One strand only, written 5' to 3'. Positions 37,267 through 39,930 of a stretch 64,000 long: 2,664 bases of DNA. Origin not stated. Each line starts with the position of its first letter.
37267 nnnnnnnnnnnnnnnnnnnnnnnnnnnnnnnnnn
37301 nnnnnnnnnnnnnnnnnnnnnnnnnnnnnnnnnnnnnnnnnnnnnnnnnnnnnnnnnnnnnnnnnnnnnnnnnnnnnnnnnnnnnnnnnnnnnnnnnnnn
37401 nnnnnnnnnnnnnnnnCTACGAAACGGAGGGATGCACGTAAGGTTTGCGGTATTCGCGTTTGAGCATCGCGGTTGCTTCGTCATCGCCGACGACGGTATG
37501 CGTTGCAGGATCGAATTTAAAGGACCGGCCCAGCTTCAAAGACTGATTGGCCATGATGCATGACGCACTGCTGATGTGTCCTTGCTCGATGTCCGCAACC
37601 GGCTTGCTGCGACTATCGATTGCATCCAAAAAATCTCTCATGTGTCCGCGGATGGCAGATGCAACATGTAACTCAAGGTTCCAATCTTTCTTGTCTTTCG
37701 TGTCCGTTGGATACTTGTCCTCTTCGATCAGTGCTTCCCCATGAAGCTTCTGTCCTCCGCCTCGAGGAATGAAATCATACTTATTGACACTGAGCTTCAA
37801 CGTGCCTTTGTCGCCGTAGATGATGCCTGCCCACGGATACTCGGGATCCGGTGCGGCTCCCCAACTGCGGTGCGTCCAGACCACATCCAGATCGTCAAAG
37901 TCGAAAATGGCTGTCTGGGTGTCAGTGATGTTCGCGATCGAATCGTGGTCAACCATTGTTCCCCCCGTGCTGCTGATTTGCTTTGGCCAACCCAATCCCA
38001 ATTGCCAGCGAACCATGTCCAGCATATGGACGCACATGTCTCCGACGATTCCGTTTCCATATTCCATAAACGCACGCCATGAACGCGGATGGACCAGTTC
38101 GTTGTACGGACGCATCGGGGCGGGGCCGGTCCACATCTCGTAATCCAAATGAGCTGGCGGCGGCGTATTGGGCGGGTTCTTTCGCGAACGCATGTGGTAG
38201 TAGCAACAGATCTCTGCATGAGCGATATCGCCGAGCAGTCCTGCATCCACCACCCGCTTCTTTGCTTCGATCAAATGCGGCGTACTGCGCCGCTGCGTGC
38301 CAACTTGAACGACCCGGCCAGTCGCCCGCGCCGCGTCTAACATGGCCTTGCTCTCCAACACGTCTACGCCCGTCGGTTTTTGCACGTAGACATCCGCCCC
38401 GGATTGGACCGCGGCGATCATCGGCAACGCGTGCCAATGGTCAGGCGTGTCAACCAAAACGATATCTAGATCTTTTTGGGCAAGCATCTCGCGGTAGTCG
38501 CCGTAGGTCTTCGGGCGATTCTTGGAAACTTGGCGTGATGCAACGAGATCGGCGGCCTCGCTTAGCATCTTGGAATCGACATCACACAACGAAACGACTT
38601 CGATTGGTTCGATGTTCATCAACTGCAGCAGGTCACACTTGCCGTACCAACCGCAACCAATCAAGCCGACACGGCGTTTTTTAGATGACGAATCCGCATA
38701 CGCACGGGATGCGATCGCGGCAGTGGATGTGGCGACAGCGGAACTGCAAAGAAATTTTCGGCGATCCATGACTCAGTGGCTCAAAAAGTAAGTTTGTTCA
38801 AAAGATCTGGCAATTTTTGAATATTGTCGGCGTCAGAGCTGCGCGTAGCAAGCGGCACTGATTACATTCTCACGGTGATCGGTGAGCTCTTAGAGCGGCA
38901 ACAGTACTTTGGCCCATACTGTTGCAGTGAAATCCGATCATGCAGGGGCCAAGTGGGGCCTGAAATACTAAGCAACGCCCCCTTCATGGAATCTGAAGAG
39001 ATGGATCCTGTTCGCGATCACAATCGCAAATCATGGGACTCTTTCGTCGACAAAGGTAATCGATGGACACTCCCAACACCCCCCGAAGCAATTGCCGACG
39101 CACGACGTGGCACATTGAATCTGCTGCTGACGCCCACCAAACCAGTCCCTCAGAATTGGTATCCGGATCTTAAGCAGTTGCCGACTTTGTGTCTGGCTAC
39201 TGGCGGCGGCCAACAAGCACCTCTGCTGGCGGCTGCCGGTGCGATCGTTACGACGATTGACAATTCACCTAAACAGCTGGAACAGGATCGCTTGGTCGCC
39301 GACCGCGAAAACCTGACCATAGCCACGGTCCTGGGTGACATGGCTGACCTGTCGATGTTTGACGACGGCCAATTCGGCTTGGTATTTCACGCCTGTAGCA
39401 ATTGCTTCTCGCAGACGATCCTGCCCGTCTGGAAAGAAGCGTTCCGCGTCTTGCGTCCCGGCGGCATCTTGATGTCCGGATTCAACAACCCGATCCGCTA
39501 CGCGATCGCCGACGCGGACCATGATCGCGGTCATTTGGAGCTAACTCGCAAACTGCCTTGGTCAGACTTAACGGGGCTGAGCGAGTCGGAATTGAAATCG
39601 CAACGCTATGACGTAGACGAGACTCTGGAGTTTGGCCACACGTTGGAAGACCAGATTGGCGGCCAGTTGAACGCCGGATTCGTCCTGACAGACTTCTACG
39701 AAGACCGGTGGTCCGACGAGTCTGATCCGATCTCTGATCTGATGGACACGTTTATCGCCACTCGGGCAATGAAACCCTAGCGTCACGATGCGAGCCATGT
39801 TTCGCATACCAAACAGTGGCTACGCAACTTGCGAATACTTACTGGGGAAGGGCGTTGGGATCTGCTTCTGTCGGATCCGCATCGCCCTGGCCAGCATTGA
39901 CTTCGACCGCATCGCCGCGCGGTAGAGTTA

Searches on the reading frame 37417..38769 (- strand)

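Call 21: search_protein_families(library=pfam, proteins=[window:37417-38769:-], max_evalue=5)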
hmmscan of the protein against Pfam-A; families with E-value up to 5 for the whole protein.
window:37417-38769:- (450 aa): 5 families
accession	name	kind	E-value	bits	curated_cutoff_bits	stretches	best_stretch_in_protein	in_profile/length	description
PF19051.5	GFO_IDH_MocA_C2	-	5.8e-23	82.1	23.3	2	191-258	35-102/254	Oxidoreductase family, C-terminal alpha/beta domain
PF01408.29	GFO_IDH_MocA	-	1.2e-14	55.5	24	1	33-157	2-119/120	Oxidoreductase family, NAD-binding Rossmann fold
PF22725.1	GFO_IDH_MocA_C3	-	1.8e-13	51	27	1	173-324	7-123/124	GFO/IDH/MocA C-terminal domain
PF02894.22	GFO_IDH_MocA_C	-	5e-11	43.3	22.9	1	220-415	24-214/218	Oxidoreductase family, C-terminal alpha/beta domain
PF02423.21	OCD_Mu_crystall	-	0.047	13.1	24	1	15-120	115-212/314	Ornithine cyclodeaminase/mu-crystallin family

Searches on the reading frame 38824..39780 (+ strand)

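Call 21: search_protein_families(library=pfam, proteins=[window:38824-39780:+], max_evalue=5)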
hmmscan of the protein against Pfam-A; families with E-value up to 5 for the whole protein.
window:38824-39780:+ (318 aa): 5 families
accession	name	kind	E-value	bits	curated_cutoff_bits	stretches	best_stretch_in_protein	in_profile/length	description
PF08241.18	Methyltransf_11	-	3.5e-15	56.8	21.2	1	122-217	1-94/95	Methyltransferase domain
PF13649.12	Methyltransf_25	-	6.5e-12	46.4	27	1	122-214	2-97/97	Methyltransferase domain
PF13847.12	Methyltransf_31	-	4.6e-06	26.8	27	1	124-218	10-109/145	Methyltransferase domain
PF08242.18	Methyltransf_12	-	0.0022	19.1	30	1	125-216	4-98/98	Methyltransferase domain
PF03848.20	TehB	-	0.22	11.4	20.4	1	121-184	34-98/193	Tellurite resistance protein TehB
